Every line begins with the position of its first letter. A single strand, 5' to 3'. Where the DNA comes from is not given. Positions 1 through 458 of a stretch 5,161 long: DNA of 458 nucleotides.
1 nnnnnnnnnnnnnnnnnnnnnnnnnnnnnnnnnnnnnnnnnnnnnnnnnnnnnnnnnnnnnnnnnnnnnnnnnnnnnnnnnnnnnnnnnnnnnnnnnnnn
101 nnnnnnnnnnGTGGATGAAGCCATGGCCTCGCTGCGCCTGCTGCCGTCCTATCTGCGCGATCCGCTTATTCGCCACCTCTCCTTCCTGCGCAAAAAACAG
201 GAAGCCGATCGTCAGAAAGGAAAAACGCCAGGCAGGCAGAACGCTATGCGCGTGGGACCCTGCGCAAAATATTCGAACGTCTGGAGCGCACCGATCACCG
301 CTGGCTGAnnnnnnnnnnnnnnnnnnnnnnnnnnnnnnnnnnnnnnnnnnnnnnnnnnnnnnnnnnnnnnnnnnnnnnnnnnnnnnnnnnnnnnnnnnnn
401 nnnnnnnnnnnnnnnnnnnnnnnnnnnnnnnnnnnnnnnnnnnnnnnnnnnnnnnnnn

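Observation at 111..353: Replication initiator gene is split across two reading frames near its 5' end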

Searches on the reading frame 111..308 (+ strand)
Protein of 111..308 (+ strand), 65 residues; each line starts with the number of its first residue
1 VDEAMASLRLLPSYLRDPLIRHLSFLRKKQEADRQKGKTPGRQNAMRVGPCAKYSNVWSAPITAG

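Call 27: find_encoding_contigs(protein=window:111-308:+, flank=6000)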
Protein window:111-308:+ (65 aa): 1 contig read that carries it; 1 place shown.
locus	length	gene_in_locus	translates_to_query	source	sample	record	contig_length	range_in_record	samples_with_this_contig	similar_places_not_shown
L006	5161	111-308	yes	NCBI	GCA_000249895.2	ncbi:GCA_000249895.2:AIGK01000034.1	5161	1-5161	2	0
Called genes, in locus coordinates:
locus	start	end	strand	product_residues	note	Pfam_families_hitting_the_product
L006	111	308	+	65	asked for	-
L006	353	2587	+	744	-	PF05840:Phage_GPA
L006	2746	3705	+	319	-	PF06406:StbA_N, PF17989:ALP_N (weak), PF21523:ParM_N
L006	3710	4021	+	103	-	PF10784:Plasmid_stab_B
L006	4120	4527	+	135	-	-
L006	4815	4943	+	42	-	-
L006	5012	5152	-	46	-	-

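Call 39: search_protein_families(library=pfam, proteins=[window:111-308:+], max_evalue=0.01)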
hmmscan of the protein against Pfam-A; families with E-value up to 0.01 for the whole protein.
window:111-308:+ (65 aa): 0 families

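Call 40: search_protein_families(library=ncbifam, proteins=[window:111-308:+], max_evalue=0.01)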
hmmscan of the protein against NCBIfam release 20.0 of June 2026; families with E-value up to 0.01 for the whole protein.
window:111-308:+ (65 aa): 0 families

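Call 47: search_protein_families(library=phrogs, proteins=[window:111-308:+], max_evalue=0.001)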
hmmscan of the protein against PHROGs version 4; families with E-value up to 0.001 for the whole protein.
window:111-308:+ (65 aa): 0 families
